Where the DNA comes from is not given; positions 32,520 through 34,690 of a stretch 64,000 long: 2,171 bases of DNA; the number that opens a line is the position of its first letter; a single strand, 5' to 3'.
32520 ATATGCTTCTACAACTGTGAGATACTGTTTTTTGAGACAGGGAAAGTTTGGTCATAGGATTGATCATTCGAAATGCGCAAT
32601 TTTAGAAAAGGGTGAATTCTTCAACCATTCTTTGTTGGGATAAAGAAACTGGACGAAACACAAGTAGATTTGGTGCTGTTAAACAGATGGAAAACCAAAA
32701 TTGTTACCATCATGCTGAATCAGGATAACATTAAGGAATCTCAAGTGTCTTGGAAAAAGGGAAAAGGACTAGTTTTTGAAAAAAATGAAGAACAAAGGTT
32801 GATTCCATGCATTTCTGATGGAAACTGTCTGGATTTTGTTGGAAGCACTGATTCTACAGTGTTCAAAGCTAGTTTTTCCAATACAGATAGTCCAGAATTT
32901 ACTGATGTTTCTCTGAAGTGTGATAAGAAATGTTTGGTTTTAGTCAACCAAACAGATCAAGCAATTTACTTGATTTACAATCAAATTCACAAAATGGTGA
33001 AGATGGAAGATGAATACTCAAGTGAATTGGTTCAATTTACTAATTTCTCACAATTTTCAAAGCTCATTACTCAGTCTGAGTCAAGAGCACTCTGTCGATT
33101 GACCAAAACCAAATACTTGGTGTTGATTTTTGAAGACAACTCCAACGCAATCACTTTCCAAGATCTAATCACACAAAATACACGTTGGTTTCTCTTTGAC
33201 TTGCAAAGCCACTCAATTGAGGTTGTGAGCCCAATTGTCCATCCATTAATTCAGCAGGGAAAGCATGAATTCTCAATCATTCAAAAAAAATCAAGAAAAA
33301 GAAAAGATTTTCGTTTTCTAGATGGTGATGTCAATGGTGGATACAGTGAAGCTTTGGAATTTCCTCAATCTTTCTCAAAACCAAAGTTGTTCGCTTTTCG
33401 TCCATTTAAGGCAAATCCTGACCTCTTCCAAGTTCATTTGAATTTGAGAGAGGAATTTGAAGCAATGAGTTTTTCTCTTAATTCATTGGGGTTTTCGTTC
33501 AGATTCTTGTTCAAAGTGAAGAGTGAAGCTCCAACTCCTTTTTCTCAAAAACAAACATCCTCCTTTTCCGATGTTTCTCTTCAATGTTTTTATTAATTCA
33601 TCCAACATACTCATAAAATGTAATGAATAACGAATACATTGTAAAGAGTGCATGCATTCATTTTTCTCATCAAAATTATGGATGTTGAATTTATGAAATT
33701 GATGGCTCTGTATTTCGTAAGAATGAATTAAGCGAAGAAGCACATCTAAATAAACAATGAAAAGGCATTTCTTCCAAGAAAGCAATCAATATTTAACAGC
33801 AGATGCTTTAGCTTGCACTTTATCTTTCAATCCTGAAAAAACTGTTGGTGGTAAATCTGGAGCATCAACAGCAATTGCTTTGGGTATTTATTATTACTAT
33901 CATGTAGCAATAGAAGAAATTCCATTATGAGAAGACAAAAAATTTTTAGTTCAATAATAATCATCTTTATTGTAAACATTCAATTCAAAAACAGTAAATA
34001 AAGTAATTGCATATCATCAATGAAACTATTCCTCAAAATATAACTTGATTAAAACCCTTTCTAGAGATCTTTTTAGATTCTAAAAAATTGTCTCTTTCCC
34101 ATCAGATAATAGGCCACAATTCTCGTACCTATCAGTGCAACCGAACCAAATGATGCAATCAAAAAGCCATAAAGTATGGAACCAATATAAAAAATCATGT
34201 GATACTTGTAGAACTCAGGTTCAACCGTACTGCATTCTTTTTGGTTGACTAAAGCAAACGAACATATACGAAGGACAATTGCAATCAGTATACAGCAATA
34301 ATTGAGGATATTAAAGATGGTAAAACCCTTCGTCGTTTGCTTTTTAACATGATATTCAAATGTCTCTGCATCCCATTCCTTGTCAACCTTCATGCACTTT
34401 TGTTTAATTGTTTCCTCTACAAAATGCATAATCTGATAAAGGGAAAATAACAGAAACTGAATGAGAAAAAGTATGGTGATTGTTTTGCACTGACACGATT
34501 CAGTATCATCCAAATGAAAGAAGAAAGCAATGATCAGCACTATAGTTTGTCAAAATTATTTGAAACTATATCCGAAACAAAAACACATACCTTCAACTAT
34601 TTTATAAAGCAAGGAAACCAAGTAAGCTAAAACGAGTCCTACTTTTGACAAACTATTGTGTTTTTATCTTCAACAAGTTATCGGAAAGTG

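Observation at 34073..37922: Tandemly duplicated head-to-head module: Cys-rich small membrane protein (minus) + protein kinase (plus), with start codons 29-37 nt apart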

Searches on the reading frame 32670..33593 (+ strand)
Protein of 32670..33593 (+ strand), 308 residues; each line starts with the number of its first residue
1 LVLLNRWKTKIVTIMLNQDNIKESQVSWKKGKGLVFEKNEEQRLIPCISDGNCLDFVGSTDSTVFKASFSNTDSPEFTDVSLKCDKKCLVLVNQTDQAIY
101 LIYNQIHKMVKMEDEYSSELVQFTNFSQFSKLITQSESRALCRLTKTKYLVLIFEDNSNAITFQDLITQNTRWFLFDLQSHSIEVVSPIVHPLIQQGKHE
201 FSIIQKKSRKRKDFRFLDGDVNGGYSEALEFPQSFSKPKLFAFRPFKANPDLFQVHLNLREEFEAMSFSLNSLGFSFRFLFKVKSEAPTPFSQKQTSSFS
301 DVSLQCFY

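Call 16: list_cluster_members(proteins=[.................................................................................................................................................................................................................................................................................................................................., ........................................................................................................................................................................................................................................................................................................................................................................, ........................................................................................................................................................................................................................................, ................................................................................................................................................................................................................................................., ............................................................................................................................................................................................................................, window:32670-33593:+, window:44281-45798:+, window:40829-42301:-, window:46516-47517:-, window:30796-31476:-])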
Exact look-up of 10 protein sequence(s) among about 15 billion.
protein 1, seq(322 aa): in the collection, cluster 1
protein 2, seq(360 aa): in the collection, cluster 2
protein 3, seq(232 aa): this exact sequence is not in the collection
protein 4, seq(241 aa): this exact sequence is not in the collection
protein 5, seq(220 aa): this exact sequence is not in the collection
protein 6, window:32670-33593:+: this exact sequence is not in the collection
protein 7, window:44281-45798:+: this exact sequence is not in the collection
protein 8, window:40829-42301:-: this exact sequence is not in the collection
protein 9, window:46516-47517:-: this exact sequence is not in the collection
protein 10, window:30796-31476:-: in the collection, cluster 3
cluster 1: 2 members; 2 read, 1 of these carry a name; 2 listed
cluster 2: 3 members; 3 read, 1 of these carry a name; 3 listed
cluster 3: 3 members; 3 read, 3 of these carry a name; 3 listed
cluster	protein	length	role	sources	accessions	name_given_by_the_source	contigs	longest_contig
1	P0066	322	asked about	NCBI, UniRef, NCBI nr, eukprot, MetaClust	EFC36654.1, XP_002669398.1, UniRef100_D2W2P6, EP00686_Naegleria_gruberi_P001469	predicted protein [Naegleria gruberi] | Predicted protein n=1 Tax=Naegleria gruberi TaxID=5762 RepID=D2W2P6_NAEGR | uncharacterized protein NAEGRDRAFT_75663 [Naegleria gruberi]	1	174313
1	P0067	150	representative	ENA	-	-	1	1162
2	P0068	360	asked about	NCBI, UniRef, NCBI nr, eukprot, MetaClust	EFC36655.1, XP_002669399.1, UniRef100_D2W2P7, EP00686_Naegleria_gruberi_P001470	predicted protein [Naegleria gruberi] | non-specific serine/threonine protein kinase n=1 Tax=Naegleria gruberi TaxID=5762 ... | uncharacterized protein NAEGRDRAFT_75664 [Naegleria gruberi]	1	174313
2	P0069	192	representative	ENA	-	-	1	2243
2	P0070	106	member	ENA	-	-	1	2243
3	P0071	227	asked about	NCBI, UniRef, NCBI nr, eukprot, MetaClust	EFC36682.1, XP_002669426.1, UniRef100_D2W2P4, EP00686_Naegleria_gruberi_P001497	predicted protein [Naegleria gruberi] | Predicted protein n=1 Tax=Naegleria gruberi TaxID=5762 RepID=D2W2P4_NAEGR | uncharacterized protein NAEGRDRAFT_54236 [Naegleria gruberi]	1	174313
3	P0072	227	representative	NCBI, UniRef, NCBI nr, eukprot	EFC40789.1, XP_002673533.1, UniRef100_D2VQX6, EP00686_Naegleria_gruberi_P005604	predicted protein [Naegleria gruberi] | Predicted protein n=1 Tax=Naegleria gruberi TaxID=5762 RepID=D2VQX6_NAEGR | uncharacterized protein NAEGRDRAFT_71381 [Naegleria gruberi]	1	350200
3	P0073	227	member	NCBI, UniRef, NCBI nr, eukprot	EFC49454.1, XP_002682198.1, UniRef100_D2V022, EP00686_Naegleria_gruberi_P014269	predicted protein [Naegleria gruberi] | Predicted protein n=1 Tax=Naegleria gruberi TaxID=5762 RepID=D2V022_NAEGR | uncharacterized protein NAEGRDRAFT_62142 [Naegleria gruberi]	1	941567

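Call 17: find_encoding_contigs(protein=P0069, flank=5000)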
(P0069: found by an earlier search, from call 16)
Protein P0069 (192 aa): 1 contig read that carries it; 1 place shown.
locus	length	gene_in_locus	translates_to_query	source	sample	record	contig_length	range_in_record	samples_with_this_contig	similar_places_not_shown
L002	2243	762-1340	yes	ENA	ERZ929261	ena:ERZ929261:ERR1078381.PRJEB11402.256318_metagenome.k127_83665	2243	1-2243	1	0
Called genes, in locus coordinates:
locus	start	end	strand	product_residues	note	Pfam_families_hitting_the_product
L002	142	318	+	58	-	-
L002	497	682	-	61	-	-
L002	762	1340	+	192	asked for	PF00069:Pkinase, PF07714:PK_Tyr_Ser-Thr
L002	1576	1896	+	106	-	-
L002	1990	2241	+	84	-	?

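Call 18: find_encoding_contigs(protein=P0067, flank=5000)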
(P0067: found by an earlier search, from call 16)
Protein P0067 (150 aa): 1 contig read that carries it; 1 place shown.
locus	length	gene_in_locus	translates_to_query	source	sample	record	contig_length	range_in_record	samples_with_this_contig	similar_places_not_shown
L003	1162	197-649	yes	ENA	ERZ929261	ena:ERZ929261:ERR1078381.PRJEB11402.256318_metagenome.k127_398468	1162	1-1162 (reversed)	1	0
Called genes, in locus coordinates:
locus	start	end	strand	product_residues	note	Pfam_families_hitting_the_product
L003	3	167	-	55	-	?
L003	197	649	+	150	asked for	PF00069:Pkinase, PF07714:PK_Tyr_Ser-Thr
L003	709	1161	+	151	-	?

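Call 38: find_homologous_proteins(query=A4, max_evalue=1e-8)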
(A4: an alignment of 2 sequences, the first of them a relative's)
Query A4 (2 sequences) (322 aa, profile of the alignment): 957 proteins with E <= 1e-8 among 8000 candidates; the best 120 are listed.
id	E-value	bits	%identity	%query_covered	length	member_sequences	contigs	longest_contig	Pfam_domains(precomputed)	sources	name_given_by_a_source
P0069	1.1e-105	372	47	37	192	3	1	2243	PF07714.24,PF00069.32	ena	-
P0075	8.5e-28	115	32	58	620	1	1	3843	PF06293.21,PF07714.24,PF00069.32,PF03109.23,PF17667.8,PF01636.30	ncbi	ncbi:MAG: protein kinase domain-containing protein [Bradymonadaceae bacterium]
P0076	3.0e-25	107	34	63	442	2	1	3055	PF06293.21,PF07714.24,PF00069.32,PF03109.23,PF14531.13,PF00072.31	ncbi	-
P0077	3.6e-25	107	29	59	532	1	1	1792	PF07714.24,PF00069.32,PF17667.8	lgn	-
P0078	4.5e-25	106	33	63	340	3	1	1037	PF06293.21,PF07714.24,PF00069.32,PF03109.23,PF14531.13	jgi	jgi:serine/threonine protein kinase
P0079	2.1e-24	104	32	63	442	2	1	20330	PF06293.21,PF07714.24,PF00069.32,PF03109.23,PF00072.31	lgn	-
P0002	1.8e-23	101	29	79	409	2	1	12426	PF07714.24,PF00069.32,PF03109.23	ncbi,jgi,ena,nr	ncbi:MAG TPA: protein kinase [Candidatus Cloacimonadota bacterium]|nr:protein kinase [Candidatus Clo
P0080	1.2e-22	98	32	59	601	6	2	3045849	PF07714.24,PF00069.32,PF03109.23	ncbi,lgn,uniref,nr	ncbi:hypothetical protein SI65_04293 [Aspergillus cristatus]|uniref:non-specific serine/threonine pr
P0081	1.2e-22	98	29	81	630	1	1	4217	PF07714.24,PF00069.32,PF03109.23,PF01636.30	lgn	-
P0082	2.2e-22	98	31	61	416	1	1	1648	PF07714.24,PF00069.32,PF03109.23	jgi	-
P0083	2.3e-22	98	31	60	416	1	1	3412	PF07714.24,PF00069.32,PF03109.23,PF17667.8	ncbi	-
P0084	1.3e-21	95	30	66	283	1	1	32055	PF07714.24,PF00069.32,PF03109.23,PF01636.30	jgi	jgi:serine/threonine protein kinase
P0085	1.7e-21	95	32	58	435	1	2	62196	PF07714.24,PF00069.32,PF03109.23,PF00072.31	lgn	-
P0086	1.9e-21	94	30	66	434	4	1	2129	PF07714.24,PF00069.32,PF03109.23,PF00072.31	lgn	-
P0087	4.1e-21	93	30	59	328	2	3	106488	PF07714.24,PF00069.32,PF03109.23,PF17667.8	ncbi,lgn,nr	ncbi:MAG: serine/threonine protein kinase [Melioribacteraceae bacterium]|nr:serine/threonine protein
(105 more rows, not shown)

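Call 50: find_encoding_contigs(protein=P0066, flank=10000, max_places=3)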
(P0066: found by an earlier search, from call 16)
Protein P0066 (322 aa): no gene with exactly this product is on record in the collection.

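Call 51: find_encoding_contigs(protein=P0071, flank=10000, max_places=3)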
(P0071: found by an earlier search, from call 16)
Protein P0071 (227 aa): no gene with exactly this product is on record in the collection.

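Call 59: search_protein_families(library=pfam, proteins=[window:32670-33593:+], max_evalue=0.001)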
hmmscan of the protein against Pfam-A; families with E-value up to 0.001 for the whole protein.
window:32670-33593:+ (308 aa): 0 families

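Call 60: find_related_loci(query=A4, collection=viral_contigs, flank=3000)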
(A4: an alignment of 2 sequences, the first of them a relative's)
Query A4 (322 aa) in viral_contigs; peptide patterns used: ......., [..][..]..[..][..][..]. (x = any residue, [..] = any of these).
600 stretches matched a pattern (row limit reached: there are more); 398 encode a relative of the query (tblastn E <= 1e-3); the best 80 are kept; 80 distinct loci.
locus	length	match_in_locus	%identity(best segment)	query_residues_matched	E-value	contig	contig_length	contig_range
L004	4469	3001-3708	32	30-263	3e-23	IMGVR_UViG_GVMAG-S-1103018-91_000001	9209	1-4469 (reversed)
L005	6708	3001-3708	32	30-263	4e-22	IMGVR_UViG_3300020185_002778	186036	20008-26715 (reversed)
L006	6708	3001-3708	32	30-263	4e-22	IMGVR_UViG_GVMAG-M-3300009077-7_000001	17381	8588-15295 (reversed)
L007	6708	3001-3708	32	30-263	4e-22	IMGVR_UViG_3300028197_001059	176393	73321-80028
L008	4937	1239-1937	30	30-260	7e-21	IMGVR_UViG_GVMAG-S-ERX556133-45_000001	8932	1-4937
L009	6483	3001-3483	34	30-191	1e-19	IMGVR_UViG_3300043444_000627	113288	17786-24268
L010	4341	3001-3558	31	27-216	2e-18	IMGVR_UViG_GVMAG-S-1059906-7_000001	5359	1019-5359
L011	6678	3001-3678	28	37-269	2e-18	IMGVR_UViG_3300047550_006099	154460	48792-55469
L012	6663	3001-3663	28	33-260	3e-18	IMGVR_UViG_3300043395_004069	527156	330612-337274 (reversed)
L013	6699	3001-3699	27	28-263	3e-18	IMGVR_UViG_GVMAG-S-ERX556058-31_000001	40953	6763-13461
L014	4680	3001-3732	29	27-272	4e-18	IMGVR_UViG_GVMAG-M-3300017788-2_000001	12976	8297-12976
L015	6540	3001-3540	30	29-210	6e-18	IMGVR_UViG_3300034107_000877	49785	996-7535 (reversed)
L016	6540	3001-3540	30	29-210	6e-18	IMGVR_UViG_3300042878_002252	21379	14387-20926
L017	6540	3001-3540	30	29-210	6e-18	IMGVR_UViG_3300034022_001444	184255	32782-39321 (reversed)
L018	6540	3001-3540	30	29-210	6e-18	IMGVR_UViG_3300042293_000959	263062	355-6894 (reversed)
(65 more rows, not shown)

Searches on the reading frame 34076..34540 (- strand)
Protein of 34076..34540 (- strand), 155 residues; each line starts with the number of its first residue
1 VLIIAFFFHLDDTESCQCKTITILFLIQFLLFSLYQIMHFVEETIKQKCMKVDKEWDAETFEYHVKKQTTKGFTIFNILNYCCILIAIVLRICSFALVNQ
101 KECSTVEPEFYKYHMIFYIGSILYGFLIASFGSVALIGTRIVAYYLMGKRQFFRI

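Call 4: search_protein_families(library=pfam, proteins=[window:34076-34540:-], max_evalue=0.1)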
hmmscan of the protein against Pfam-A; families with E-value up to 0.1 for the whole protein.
seq(155 aa): 0 families

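Call 7: find_homologous_proteins(query=A1, max_evalue=0.01)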
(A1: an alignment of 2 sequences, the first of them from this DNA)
Query A1 (2 sequences) (155 aa, profile of the alignment): 1 proteins with E <= 0.01 among 131 candidates.
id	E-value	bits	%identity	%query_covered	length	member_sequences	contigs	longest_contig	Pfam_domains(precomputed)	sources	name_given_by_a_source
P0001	5.4e-79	282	94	100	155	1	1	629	-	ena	-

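Call 9: find_encoding_contigs(protein=P0001, flank=5000)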
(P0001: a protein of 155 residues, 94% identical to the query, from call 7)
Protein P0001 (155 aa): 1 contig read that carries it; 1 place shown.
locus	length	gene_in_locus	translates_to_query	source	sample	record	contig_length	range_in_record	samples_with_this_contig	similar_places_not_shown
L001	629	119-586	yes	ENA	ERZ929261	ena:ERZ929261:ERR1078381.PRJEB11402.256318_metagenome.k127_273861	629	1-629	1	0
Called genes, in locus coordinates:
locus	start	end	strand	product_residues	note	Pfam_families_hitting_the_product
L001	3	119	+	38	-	?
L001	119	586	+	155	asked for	-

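Call 32: predict_structure(alignment_id=A1)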
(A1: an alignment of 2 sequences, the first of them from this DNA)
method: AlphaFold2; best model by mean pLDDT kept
length: 155 residues; sequences in the alignment: 2
mean_pLDDT: 56.3   pTM: 0.37
mean pLDDT of the five models: 56.3, 55.7, 55.4, 55.2, 48.7
residues with pLDDT >= 90: 0; 70-90: 0; 50-70: 123; < 50: 32
segments of 3 or more residues with pLDDT < 50: 1-19, 102-106, 150-155
pLDDT, mean of each block of 10 residues (from residue 1): 42 46 57 60 56 56 63 61 60 56 50 59 63 66 59 38
secondary structure, 60 per line:
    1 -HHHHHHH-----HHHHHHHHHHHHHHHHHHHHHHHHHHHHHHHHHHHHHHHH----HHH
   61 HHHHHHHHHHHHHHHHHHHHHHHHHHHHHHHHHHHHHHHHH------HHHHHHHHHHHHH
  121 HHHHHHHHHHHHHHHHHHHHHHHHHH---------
elements in order: H2-8 H14-53 H58-101 H108-146

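Call 35: search_protein_representatives(alignment_id=A1)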
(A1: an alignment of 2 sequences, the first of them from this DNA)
Query: 2 sequences, 156 profile positions. Proteins with E-value up to 0.001 (for the whole library): 2; up to 1e-10: 1; up to 1e-30: 1. The best 2 are listed.
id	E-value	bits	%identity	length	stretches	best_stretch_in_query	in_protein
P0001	1.7e-79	281.7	-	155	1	2-155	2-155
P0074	3.8e-05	40.2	-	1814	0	-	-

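Call 44: find_related_loci(query=A1, collection=metagenome_contigs, flank=5000)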
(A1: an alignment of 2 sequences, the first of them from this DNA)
Query A1 (155 aa) in metagenome_contigs; peptide patterns used: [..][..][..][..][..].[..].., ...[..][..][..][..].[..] (x = any residue, [..] = any of these).
346 stretches matched a pattern, but none encodes a relative of the query by tblastn (E <= 1e-3).

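Call 46: find_related_loci(query=A1, collection=viral_contigs, flank=5000)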
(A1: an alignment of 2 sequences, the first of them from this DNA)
Query A1 (155 aa) in viral_contigs; peptide patterns used: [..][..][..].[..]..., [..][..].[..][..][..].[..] (x = any residue, [..] = any of these).
43 stretches matched a pattern, but none encodes a relative of the query by tblastn (E <= 1e-3).
